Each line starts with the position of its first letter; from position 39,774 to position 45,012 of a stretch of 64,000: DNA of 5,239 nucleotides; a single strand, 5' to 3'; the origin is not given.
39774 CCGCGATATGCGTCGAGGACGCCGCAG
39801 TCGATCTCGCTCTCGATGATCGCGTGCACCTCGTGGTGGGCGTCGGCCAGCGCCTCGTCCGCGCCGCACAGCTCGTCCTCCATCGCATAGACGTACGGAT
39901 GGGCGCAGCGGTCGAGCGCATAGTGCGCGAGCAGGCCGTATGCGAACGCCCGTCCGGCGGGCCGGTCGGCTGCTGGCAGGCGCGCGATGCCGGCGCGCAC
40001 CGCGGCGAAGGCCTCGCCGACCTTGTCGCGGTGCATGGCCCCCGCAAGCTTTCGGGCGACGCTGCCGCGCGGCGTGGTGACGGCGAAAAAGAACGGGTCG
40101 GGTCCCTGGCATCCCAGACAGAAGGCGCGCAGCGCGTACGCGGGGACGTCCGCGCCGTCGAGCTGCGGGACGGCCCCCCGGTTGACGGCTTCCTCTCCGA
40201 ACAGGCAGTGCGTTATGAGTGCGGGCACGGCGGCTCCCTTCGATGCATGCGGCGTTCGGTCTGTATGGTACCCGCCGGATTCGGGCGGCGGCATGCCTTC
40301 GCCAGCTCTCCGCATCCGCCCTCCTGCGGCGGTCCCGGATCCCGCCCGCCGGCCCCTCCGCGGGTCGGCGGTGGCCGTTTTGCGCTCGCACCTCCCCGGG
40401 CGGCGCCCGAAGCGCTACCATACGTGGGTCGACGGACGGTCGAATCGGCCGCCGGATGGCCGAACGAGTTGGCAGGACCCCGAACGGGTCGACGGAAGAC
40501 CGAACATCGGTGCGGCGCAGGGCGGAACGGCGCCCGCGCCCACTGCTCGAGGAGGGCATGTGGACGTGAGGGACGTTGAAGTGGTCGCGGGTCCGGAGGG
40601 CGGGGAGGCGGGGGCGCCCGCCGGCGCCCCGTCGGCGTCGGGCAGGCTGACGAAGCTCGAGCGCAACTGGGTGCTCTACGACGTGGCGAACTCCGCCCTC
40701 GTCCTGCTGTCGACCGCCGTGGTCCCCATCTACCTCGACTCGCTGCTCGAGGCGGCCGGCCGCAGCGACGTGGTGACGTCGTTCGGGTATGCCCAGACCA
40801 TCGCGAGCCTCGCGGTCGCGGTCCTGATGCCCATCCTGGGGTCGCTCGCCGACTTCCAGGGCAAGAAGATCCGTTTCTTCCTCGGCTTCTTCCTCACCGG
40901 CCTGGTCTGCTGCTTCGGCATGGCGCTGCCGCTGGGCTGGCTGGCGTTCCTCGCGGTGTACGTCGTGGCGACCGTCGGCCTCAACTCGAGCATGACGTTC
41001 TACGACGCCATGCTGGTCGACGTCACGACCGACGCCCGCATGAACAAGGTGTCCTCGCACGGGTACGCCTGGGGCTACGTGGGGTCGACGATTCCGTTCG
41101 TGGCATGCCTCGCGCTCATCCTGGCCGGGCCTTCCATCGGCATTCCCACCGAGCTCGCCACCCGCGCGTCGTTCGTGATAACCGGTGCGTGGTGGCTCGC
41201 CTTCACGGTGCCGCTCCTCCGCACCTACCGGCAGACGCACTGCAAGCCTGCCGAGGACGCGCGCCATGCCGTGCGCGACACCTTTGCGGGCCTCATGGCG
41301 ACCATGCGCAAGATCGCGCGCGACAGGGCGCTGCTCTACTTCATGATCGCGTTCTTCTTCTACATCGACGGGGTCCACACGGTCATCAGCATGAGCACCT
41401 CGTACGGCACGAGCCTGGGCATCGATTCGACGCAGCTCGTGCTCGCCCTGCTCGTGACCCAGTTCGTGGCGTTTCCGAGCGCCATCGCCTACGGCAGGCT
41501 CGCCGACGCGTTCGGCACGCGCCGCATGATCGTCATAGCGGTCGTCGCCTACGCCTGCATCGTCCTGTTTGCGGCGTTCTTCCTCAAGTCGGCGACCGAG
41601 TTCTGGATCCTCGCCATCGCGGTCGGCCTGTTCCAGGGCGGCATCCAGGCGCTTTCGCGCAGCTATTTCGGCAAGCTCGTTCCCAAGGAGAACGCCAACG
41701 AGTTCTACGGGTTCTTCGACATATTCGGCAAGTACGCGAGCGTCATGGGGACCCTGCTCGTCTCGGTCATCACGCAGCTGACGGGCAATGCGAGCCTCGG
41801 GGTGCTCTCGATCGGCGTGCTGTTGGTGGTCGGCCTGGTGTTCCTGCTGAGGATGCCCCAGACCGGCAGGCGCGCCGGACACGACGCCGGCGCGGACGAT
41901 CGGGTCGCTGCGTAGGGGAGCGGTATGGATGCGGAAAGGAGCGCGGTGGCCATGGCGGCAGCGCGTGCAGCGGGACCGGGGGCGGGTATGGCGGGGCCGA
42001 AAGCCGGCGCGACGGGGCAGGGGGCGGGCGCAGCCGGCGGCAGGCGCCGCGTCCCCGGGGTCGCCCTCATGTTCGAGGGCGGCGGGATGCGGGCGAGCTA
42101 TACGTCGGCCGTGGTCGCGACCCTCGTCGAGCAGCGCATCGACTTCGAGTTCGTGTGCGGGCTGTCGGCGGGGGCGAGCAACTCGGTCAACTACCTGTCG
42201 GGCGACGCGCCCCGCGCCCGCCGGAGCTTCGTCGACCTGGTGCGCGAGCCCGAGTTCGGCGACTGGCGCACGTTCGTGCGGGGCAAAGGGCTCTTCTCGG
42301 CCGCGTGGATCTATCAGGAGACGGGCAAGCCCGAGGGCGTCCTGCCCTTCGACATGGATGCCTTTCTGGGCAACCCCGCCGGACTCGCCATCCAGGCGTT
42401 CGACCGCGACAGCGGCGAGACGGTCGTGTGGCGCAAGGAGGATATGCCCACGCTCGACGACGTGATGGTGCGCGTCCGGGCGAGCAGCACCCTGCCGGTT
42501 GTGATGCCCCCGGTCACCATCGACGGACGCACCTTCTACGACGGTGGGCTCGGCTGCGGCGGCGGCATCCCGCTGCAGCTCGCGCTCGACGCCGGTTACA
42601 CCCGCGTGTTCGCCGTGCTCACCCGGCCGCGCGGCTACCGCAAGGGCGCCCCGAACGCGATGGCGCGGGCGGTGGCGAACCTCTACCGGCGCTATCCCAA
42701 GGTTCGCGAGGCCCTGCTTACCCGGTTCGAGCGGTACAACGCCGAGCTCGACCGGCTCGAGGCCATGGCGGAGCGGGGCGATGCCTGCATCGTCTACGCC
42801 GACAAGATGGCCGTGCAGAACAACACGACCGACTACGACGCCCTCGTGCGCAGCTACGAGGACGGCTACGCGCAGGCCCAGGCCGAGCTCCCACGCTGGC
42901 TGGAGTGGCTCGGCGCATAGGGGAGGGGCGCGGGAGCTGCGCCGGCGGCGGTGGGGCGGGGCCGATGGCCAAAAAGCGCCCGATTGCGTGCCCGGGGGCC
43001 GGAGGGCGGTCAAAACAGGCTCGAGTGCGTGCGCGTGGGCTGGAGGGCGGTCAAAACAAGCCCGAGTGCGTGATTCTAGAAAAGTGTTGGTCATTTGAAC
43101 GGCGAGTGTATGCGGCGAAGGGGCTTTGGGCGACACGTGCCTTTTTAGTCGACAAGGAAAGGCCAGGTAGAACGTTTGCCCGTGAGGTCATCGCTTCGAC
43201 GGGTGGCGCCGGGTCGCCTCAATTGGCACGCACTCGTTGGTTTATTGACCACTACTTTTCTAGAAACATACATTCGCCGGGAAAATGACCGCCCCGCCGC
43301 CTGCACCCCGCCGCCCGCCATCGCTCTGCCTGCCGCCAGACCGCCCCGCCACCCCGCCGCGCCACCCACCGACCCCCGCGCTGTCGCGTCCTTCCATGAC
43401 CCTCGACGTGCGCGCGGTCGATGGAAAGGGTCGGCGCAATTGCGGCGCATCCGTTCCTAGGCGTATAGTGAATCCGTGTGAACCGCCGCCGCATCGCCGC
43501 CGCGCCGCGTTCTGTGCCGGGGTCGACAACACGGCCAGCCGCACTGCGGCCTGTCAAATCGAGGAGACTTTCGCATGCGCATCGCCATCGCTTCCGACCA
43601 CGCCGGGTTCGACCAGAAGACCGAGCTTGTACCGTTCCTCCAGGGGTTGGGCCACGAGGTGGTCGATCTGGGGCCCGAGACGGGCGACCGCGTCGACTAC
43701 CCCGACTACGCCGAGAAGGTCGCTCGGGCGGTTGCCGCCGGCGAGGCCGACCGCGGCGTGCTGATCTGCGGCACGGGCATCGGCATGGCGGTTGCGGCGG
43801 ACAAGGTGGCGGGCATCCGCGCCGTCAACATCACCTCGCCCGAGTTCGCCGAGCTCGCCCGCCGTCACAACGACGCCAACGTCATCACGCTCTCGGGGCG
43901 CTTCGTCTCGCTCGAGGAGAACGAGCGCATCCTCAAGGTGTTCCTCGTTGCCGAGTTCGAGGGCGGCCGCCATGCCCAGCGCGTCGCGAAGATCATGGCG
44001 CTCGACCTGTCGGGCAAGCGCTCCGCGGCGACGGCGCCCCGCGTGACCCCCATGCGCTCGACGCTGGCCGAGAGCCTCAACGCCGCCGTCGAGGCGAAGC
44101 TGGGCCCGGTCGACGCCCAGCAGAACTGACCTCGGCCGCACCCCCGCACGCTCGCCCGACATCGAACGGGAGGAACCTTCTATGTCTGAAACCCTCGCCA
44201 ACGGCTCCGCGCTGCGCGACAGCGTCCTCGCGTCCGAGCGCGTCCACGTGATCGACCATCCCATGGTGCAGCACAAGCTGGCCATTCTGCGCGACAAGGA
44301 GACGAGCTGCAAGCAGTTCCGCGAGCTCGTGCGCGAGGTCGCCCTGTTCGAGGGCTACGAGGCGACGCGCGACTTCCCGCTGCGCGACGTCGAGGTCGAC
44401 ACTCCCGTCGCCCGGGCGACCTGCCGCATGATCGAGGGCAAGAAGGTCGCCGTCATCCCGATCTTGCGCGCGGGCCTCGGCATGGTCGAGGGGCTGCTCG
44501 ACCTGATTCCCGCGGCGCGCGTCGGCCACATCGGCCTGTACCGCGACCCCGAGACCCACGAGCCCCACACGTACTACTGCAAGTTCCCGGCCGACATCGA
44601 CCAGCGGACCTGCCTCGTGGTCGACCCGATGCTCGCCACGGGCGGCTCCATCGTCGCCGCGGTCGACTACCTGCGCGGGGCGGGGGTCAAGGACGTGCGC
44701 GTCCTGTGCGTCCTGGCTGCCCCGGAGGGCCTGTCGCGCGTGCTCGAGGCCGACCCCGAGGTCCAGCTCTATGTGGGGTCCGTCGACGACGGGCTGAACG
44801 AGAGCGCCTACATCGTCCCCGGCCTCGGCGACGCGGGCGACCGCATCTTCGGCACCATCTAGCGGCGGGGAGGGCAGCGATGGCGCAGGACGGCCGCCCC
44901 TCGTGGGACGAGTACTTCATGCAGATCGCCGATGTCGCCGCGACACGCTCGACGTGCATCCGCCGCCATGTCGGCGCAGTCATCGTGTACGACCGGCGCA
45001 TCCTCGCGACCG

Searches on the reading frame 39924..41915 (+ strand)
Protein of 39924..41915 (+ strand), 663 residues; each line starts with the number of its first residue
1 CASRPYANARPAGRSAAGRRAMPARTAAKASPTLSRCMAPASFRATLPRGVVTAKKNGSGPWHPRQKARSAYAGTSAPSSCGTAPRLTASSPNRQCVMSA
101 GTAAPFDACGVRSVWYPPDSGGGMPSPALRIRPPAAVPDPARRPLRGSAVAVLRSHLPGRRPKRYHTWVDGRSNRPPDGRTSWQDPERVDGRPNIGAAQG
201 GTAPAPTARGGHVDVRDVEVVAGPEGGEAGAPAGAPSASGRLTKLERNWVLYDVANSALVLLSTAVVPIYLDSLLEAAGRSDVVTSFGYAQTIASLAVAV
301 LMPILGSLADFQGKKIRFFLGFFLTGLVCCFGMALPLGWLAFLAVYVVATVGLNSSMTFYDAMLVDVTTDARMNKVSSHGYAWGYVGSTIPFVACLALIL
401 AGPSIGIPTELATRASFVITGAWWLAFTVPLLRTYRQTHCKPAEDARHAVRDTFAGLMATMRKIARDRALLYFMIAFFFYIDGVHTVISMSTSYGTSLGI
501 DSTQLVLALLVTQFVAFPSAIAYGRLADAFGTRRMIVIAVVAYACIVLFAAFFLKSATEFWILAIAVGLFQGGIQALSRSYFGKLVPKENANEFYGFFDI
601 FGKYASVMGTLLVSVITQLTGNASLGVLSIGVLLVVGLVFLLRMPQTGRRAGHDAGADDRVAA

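Call 6: search_protein_families(library=pfam, proteins=[window:39924-41915:+], max_evalue=0.001)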
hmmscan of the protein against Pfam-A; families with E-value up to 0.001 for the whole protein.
window:39924-41915:+ (663 aa): 3 families
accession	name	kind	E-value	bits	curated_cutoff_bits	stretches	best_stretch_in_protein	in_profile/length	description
PF11700.14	ATG22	-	1.1e-54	186.3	24.1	1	276-646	37-474/482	Vacuole effluxer Atg22 like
PF07690.21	MFS_1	-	1.1e-23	84.2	33.4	2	473-650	2-178/347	Major Facilitator Superfamily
PF12832.13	MFS_1_like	-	0.00034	20.2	25.2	0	475-602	6-134/373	MFS_1 like family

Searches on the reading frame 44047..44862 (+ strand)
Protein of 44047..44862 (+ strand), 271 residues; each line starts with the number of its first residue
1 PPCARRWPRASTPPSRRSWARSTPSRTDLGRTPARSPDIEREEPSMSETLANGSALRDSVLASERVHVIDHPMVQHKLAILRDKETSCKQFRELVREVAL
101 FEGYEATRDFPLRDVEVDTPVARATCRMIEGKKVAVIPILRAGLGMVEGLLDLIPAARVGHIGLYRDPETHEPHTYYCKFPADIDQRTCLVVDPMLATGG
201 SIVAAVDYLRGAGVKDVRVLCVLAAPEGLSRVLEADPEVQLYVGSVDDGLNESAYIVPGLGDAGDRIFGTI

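Call 6: search_protein_families(library=pfam, proteins=[window:44047-44862:+], max_evalue=0.001)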
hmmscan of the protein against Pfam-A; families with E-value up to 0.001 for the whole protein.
window:44047-44862:+ (271 aa): 2 families
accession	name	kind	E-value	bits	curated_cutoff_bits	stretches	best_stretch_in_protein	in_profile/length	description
PF14681.12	UPRTase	-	3.2e-75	252.6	27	1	68-270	1-206/206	Uracil phosphoribosyltransferase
PF00156.33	Pribosyltran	-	2.1e-12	47.1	26.3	1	129-235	26-136/158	Phosphoribosyl transferase domain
